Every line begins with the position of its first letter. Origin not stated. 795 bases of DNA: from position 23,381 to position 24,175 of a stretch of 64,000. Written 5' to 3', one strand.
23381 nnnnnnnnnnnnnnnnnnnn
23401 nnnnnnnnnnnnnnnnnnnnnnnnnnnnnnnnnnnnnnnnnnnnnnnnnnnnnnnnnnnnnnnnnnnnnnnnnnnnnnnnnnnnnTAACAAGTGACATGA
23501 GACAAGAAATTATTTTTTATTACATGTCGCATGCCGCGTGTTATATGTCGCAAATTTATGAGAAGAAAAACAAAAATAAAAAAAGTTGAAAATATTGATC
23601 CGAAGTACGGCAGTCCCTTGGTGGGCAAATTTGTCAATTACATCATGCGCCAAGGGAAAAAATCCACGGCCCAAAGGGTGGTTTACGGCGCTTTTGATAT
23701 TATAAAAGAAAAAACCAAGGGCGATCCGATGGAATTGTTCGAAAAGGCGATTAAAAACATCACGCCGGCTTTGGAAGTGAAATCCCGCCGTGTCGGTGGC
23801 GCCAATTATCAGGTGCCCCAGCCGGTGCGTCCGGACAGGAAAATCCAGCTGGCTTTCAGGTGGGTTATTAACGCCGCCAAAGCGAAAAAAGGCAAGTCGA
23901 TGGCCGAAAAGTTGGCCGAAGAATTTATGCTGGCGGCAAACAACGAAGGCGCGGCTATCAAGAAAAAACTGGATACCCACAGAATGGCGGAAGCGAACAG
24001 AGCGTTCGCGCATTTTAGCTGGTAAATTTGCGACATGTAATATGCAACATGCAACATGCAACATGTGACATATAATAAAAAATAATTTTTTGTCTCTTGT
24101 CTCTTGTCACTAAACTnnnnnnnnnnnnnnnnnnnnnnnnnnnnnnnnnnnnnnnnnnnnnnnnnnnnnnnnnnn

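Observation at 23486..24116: rpsG (S7) is enclosed by 66/87-nt inverted repeats that start 6 nt after the rpsL stop and end 6 nt before the fusA start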

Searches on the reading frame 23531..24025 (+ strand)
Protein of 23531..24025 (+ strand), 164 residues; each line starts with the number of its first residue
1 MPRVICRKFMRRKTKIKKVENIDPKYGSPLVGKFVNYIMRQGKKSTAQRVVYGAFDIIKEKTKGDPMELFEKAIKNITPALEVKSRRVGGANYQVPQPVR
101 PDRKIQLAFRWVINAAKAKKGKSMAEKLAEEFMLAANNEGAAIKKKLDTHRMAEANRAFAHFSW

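Call 13: find_related_loci(query=window:23558-24022:+, collection=genome_contigs, flank=3000)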
Query window:23558-24022:+ (155 aa) in genome_contigs; peptide patterns used: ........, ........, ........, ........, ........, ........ (x = any residue, [..] = any of these).
570 stretches matched a pattern; 260 encode a relative of the query (tblastn E <= 1e-3); the best 80 are kept; 80 distinct loci.
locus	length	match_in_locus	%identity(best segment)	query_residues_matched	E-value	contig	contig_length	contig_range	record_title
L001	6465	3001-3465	83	1-155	6e-87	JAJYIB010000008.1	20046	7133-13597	MAG: bacterium isolate DBS2-1.bin105 NODE_4745_length_20046_cov_1.425523, whole genome shotgun sequence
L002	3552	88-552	81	1-155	2e-84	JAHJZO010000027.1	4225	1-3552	MAG: Patescibacteria group bacterium isolate Undefined_mixed_planktonic.mb.121 Undefined_mixed_p.mb.121_k141_911646, who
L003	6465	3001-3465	81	1-155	2e-84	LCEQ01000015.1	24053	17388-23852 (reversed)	MAG: Candidatus Azambacteria bacterium GW2011_GWA2_42_9 UV48_C0015, whole genome shotgun sequence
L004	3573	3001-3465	79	1-155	2e-83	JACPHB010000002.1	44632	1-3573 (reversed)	MAG: Parcubacteria group bacterium isolate NC_groundwater_403_Ag_B-0.1um_39_20 GD18-4_B1_scaffold_215439, whole genome s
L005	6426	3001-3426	87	14-155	3e-83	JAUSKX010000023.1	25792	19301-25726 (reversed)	MAG: Candidatus Azambacteria bacterium isolate E14_metabat.bin.84 E14_k141_367884, whole genome shotgun sequence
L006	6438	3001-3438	84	10-155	1e-82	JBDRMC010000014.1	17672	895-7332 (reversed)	MAG: Patescibacteria group bacterium isolate MEGAHIT-group-1.814 k141_6659318, whole genome shotgun sequence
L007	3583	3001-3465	79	1-155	5e-82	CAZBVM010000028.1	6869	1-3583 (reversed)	MAG TPA_asm: uncultured Candidatus Saccharibacteria bacterium isolate binchicken_co38_663 genome assembly, contig: NODE_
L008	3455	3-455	80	5-155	1e-81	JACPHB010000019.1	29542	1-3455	MAG: Parcubacteria group bacterium isolate NC_groundwater_403_Ag_B-0.1um_39_20 GD18-4_B1_scaffold_1174041, whole genome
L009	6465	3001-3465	77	1-155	2e-81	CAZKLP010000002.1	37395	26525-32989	MAG TPA_asm: uncultured Candidatus Saccharibacteria bacterium isolate binchicken_co38_1383 genome assembly, contig: NODE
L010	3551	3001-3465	76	1-155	3e-79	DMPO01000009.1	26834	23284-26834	MAG TPA_asm: Candidatus Azambacteria bacterium isolate UBA12106 contig_13256, whole genome shotgun sequence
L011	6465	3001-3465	64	1-155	9e-66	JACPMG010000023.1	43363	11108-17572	MAG: Candidatus Sungiibacteriota bacterium isolate NC_groundwater_543_Ag_S-0.1um_48_11 S35_SO-1_scaffold_229669, whole g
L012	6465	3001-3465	66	1-155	9e-66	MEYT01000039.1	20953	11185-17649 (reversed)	MAG: Candidatus Azambacteria bacterium RIFCSPLOWO2_01_FULL_46_26 rifcsplowo2_01_scaffold_5630, whole genome shotgun sequ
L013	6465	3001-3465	64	1-155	2e-65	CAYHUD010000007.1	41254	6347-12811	MAG TPA_asm: uncultured Candidatus Saccharibacteria bacterium isolate ERP119705_co16_431 genome assembly, contig: NODE_6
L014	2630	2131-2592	66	1-155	6e-66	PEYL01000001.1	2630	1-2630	MAG: Candidatus Portnoybacteria bacterium CG08_land_8_20_14_0_20_40_83 CG08_land_8_20_14_0.20_scaffold_38481_c, whole ge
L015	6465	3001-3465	63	1-155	2e-65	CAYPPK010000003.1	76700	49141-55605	MAG TPA_asm: uncultured Candidatus Saccharibacteria bacterium isolate binchicken_co251_1000 genome assembly, contig: NOD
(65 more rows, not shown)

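Call 18: find_encoding_contigs(protein=window:23558-24025:+, flank=3000, max_places=10)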
Protein window:23558-24025:+ (155 aa): no gene with exactly this product is on record in the collection.

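Call 19: find_encoding_contigs(protein=window:23531-24025:+, flank=3000, max_places=10)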
Protein window:23531-24025:+ (164 aa): no gene with exactly this product is on record in the collection.

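Call 20: find_related_loci(query=window:23558-24022:+, collection=metagenome_contigs, flank=3000)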
Query window:23558-24022:+ (155 aa) in metagenome_contigs; peptide patterns used: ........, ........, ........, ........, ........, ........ (x = any residue, [..] = any of these).
600 stretches matched a pattern (row limit reached: there are more); 228 encode a relative of the query (tblastn E <= 1e-3); the best 80 are kept; 80 distinct loci.
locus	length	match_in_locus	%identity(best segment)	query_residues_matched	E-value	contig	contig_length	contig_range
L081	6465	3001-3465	87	1-155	9e-92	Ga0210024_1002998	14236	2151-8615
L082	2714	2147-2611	88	1-155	5e-93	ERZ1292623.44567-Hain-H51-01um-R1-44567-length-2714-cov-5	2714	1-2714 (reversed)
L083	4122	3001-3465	87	1-155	2e-91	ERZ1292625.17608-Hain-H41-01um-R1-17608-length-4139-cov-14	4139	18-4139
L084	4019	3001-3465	83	1-155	1e-85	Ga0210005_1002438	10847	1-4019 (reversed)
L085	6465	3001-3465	81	1-155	2e-84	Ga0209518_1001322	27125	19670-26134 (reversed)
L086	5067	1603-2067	81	1-155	2e-84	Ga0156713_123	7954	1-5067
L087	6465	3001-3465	80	1-155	7e-84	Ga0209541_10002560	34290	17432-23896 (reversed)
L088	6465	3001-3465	80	1-155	1e-83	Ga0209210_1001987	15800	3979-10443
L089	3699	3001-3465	78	1-155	6e-81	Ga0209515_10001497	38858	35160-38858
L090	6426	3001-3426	83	14-155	1e-80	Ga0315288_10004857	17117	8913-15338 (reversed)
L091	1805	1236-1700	77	1-155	9e-84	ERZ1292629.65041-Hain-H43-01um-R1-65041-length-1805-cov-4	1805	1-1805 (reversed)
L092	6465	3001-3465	76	1-155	2e-79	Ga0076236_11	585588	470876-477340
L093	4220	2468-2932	75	1-155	3e-79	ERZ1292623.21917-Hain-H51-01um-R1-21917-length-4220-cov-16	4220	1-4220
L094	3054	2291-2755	75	1-155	1e-79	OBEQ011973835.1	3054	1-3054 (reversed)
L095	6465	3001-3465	75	1-155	6e-79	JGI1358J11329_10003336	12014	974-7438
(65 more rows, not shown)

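Call 30: find_homologous_proteins(query=window:23558-24022:+, max_evalue=1e-40)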
Query window:23558-24022:+ (155 aa): 6697 proteins with E <= 1e-40 among 8000 candidates; the best 120 are listed.
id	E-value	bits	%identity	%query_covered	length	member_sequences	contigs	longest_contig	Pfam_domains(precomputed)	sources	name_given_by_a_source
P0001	2.7e-95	334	100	100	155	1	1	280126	PF00177.28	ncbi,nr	ncbi:30S ribosomal protein S7 [Candidatus Azambacteria bacterium]|nr:30S ribosomal protein S7 [Candi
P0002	8.9e-86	303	88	100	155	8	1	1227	PF00177.28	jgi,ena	-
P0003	5.7e-85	301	88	100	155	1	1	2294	PF00177.28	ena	-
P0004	1.9e-84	299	87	100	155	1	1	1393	PF00177.28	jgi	-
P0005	2.3e-84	299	87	100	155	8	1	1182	PF00177.28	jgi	-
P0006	2.5e-84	299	87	100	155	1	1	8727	PF00177.28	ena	-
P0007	4.1e-84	298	88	100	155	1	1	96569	PF00177.28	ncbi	-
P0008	4.3e-84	298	87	100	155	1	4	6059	PF00177.28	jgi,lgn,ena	-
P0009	4.4e-84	298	87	100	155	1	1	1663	PF00177.28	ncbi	-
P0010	6.1e-84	297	87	100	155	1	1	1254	PF00177.28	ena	-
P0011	7.3e-84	297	87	100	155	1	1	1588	PF00177.28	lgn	-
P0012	1.5e-83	296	88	100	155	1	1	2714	PF00177.28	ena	-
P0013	1.6e-83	296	87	100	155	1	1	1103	PF00177.28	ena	-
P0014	3.4e-83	295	88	100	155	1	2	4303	PF00177.28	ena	-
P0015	3.5e-83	295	86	100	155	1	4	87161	PF00177.28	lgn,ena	-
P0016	5.5e-83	294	87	100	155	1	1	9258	PF00177.28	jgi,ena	-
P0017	2.3e-82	292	86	100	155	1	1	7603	PF00177.28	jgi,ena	-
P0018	3.1e-82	292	85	100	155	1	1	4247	PF00177.28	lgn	-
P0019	3.6e-82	292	85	100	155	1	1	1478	PF00177.28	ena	-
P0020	6.0e-82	291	86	100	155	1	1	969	PF00177.28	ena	-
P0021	6.8e-82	291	85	100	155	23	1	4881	PF00177.28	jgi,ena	-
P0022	1.7e-81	289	86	100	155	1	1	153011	PF00177.28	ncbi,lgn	-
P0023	2.0e-81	289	85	100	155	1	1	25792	PF00177.28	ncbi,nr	ncbi:MAG: 30S ribosomal protein S7 [Candidatus Azambacteria bacterium]|nr:30S ribosomal protein S7 [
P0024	3.2e-81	289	86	100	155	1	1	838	PF00177.28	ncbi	-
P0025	4.6e-81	288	86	100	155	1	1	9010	PF00177.28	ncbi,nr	ncbi:MAG: 30S ribosomal protein S7 [Candidatus Azambacteria bacterium]|nr:30S ribosomal protein S7 [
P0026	4.9e-81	288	85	100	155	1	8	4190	PF00177.28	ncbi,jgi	-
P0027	9.2e-81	287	85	100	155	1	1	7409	PF00177.28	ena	-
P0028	2.9e-80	285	83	100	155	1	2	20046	PF00177.28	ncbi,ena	-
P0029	3.2e-80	285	85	100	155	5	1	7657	PF00177.28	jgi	-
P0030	7.6e-80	284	83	100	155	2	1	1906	PF00177.28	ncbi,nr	ncbi:MAG: 30S ribosomal protein S7 [Candidatus Azambacteria bacterium]|nr:30S ribosomal protein S7 [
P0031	7.9e-80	284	85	100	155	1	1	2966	PF00177.28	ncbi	-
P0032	9.3e-80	284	83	100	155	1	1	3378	PF00177.28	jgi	jgi:small subunit ribosomal protein S7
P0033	1.0e-79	284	83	100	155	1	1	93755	PF00177.28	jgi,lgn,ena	jgi:small subunit ribosomal protein S7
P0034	1.1e-79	284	81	100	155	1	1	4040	PF00177.28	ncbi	-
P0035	1.3e-79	283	84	100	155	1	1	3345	PF00177.28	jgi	-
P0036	1.7e-79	283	84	100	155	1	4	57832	PF00177.28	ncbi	-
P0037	9.0e-79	281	84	100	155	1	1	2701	PF00177.28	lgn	-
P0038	4.3e-78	278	83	100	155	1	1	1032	PF00177.28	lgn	-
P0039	7.0e-78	278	83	100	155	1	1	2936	PF00177.28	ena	-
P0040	9.1e-78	277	81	100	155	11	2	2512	PF00177.28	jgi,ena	-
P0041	1.1e-77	277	83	100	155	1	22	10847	PF00177.28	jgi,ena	-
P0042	1.5e-77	277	81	100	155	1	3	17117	PF00177.28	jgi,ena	jgi:small subunit ribosomal protein S7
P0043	2.3e-77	276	83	100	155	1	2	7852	PF00177.28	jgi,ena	-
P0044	3.5e-77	275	82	100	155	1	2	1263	PF00177.28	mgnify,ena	mgnify:FL=1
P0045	3.6e-77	275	83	100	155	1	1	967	PF00177.28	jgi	-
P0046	4.8e-77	275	81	100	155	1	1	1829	PF00177.28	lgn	-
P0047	6.1e-77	275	81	100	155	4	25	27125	PF00177.28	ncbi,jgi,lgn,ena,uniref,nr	ncbi:30S ribosomal protein S7 [Candidatus Azambacteria bacterium RIFOXYD1_FULL_42_11]|uniref:Small r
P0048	6.8e-77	275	83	100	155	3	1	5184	PF00177.28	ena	-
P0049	9.9e-77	274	82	100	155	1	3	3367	PF00177.28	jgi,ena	-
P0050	1.1e-76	274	89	90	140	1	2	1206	PF00177.28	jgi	-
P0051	2.0e-76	273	83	100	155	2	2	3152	PF00177.28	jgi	-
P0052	7.0e-76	271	81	100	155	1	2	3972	PF00177.28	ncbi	-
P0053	7.5e-76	271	80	100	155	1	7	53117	PF00177.28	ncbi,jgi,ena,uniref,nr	ncbi:30S ribosomal protein S7 [Candidatus Azambacteria bacterium RIFCSPHIGHO2_01_FULL_40_24]|uniref:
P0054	8.8e-76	271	80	100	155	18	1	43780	PF00177.28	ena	-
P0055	1.2e-75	271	80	100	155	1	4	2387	PF00177.28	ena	-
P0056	2.1e-75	270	80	100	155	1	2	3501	PF00177.28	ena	-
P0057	4.7e-75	269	78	100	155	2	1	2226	PF00177.28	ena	-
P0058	1.1e-74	267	77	100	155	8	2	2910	PF00177.28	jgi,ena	-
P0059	1.1e-73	264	79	100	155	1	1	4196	PF00177.28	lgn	-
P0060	1.4e-73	264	76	100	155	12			PF00177.28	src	-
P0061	1.9e-73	263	77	100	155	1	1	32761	PF00177.28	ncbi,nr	ncbi:MAG: 30S ribosomal protein S7 [Candidatus Azambacteria bacterium]|nr:30S ribosomal protein S7 [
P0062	2.5e-73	263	77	100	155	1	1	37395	PF00177.28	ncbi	-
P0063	3.8e-73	262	78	100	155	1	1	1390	PF00177.28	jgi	jgi:small subunit ribosomal protein S7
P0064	3.8e-73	262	75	100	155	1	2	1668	PF00177.28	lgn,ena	-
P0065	4.3e-73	262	78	100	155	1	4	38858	PF00177.28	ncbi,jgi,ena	-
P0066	4.6e-73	262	77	100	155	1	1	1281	PF00177.28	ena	-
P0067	6.3e-73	262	76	100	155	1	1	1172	PF00177.28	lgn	-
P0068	6.6e-73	262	76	100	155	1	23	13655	PF00177.28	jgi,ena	-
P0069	6.7e-73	262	76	100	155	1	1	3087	PF00177.28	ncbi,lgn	-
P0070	7.3e-73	261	78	100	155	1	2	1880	PF00177.28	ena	-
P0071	1.0e-72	261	77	100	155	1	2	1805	PF00177.28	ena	-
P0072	1.4e-72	261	77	100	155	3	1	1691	PF00177.28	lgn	-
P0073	1.9e-72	260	77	100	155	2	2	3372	PF00177.28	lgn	-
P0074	2.2e-72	260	75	100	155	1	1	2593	PF00177.28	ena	-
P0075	2.3e-72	260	76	100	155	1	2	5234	PF00177.28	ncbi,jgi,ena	-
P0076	2.3e-72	260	75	100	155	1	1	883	PF00177.28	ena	-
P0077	2.6e-72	260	77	100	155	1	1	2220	PF00177.28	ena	-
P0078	3.4e-72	259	76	100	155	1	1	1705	PF00177.28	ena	-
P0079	3.8e-72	259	76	100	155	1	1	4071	PF00177.28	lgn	-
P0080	4.0e-72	259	76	100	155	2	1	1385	PF00177.28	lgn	-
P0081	4.4e-72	259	76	100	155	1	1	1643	PF00177.28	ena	-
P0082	7.2e-72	258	76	100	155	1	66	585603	PF00177.28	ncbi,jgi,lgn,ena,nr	ncbi:MAG: 30S ribosomal protein S7 [Candidatus Azambacteria bacterium GW2011_GWE1_42_9]|nr:MAG: 30S 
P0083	9.3e-72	258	76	100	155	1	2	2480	PF00177.28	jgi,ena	-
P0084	1.1e-71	258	75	100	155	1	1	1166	PF00177.28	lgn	-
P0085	1.1e-71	258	75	100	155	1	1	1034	PF00177.28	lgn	-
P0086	1.2e-71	258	75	100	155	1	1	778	PF00177.28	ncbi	-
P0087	1.4e-71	257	76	100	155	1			PF00177.28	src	-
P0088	1.5e-71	257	75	100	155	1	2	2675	PF00177.28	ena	-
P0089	1.8e-71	257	75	100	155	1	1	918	PF00177.28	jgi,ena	-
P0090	1.8e-71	257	76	100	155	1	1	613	PF00177.28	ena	-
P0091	1.9e-71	257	75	100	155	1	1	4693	PF00177.28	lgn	-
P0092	1.9e-71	257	75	100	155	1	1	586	PF00177.28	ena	-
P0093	2.3e-71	257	75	100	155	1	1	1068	PF00177.28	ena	-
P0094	2.4e-71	257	75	100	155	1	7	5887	PF00177.28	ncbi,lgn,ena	ncbi:MAG: 30S ribosomal protein S7 [Patescibacteria group bacterium]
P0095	2.4e-71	257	75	100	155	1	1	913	PF00177.28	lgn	-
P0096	4.0e-71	256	75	100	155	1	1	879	PF00177.28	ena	-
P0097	5.1e-71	255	75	100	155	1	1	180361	PF00177.28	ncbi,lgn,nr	ncbi:MAG: 30S ribosomal protein S7 [Candidatus Azambacteria bacterium]|nr:30S ribosomal protein S7 [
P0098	5.2e-71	255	75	100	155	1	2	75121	PF00177.28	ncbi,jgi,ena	-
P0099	1.3e-70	254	75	100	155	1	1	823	PF00177.28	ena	-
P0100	1.3e-70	254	74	100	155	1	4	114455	PF00177.28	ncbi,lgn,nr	ncbi:MAG: 30S ribosomal protein S7 [Parcubacteria group bacterium]|nr:30S ribosomal protein S7 [Parc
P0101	1.5e-70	254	74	100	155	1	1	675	PF00177.28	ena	-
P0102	1.6e-70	254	75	100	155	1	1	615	PF00177.28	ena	-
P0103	2.1e-70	253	74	100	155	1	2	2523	PF00177.28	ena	-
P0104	2.3e-70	253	73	100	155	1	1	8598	PF00177.28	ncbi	-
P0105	3.1e-70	253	74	100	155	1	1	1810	PF00177.28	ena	-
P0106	4.1e-70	253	74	100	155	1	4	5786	PF00177.28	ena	-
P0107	4.3e-70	252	74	100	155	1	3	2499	PF00177.28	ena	-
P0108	5.3e-70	252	75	100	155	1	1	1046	PF00177.28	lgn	-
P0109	1.3e-69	251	73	100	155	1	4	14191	PF00177.28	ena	-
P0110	4.7e-69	249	75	100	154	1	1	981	PF00177.28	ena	-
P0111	8.1e-69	248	72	100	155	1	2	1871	PF00177.28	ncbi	-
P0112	8.8e-69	248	91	81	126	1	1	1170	PF00177.28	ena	-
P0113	9.0e-69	248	73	100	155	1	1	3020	PF00177.28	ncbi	-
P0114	4.5e-68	246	90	81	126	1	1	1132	PF00177.28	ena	-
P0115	4.6e-68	246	90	81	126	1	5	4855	PF00177.28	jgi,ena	-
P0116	7.9e-67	242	80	87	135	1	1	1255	PF00177.28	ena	-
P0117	9.8e-67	242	74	99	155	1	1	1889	PF00177.28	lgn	-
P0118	1.8e-66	241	70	100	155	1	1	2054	PF00177.28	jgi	-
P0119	2.4e-66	240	89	81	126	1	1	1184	PF00177.28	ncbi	-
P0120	1.9e-65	237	87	81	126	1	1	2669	PF00177.28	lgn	-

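Call 31: find_encoding_contigs(protein=P0001, flank=1500, max_places=4)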
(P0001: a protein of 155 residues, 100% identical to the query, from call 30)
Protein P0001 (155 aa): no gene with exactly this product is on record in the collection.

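Call 32: find_encoding_contigs(protein=P0007, flank=1500, max_places=3)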
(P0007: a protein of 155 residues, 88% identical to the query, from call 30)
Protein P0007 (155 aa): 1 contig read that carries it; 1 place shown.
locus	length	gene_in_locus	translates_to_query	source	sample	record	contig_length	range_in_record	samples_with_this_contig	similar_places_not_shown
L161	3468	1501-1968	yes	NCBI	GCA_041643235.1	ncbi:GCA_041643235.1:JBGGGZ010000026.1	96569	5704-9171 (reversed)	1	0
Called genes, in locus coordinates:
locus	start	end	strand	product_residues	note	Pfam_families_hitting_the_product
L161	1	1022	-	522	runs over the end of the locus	PF01676:Metalloenzyme, PF06415:iPGM_N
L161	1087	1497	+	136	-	PF00164:Ribosom_S12_S23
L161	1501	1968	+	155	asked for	PF00177:Ribosomal_S7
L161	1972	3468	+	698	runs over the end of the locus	PF00009:GTP_EFTU, PF22042:EF-G_D2, PF03144:GTP_EFTU_D2, PF14492:EFG_III, PF16658:RF3_C (faint), PF03764:EFG_IV, PF00679:EFG_C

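Call 33: find_encoding_contigs(protein=P0015, flank=1500, max_places=4)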
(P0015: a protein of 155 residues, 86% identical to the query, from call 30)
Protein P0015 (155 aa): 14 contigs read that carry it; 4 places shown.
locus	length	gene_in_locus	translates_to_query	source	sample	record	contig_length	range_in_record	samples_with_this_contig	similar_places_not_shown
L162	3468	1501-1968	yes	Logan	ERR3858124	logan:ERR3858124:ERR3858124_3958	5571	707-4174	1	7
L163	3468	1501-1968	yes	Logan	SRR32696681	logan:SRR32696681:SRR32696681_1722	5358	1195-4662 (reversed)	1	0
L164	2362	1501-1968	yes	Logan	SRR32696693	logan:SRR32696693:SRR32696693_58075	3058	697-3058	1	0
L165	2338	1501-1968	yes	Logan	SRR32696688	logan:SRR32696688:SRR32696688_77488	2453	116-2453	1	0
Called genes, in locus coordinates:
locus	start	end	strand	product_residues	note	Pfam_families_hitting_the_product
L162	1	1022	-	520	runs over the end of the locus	PF01676:Metalloenzyme, PF06415:iPGM_N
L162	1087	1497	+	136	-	PF00164:Ribosom_S12_S23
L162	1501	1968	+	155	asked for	PF00177:Ribosomal_S7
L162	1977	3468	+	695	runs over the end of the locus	PF00009:GTP_EFTU, PF22042:EF-G_D2, PF03144:GTP_EFTU_D2, PF14492:EFG_III, PF16658:RF3_C (weak), PF03764:EFG_IV, PF00679:EFG_C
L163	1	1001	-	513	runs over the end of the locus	PF01676:Metalloenzyme, PF06415:iPGM_N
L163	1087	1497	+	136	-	PF00164:Ribosom_S12_S23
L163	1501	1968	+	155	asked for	PF00177:Ribosomal_S7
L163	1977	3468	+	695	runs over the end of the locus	PF00009:GTP_EFTU, PF22042:EF-G_D2, PF03144:GTP_EFTU_D2, PF14492:EFG_III, PF16658:RF3_C (weak), PF03764:EFG_IV, PF00679:EFG_C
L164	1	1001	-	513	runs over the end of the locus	PF01676:Metalloenzyme, PF06415:iPGM_N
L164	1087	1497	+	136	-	PF00164:Ribosom_S12_S23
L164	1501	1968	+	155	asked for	PF00177:Ribosomal_S7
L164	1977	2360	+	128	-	?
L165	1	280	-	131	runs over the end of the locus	?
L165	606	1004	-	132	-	PF01676:Metalloenzyme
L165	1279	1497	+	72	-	PF00164:Ribosom_S12_S23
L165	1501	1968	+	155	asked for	PF00177:Ribosomal_S7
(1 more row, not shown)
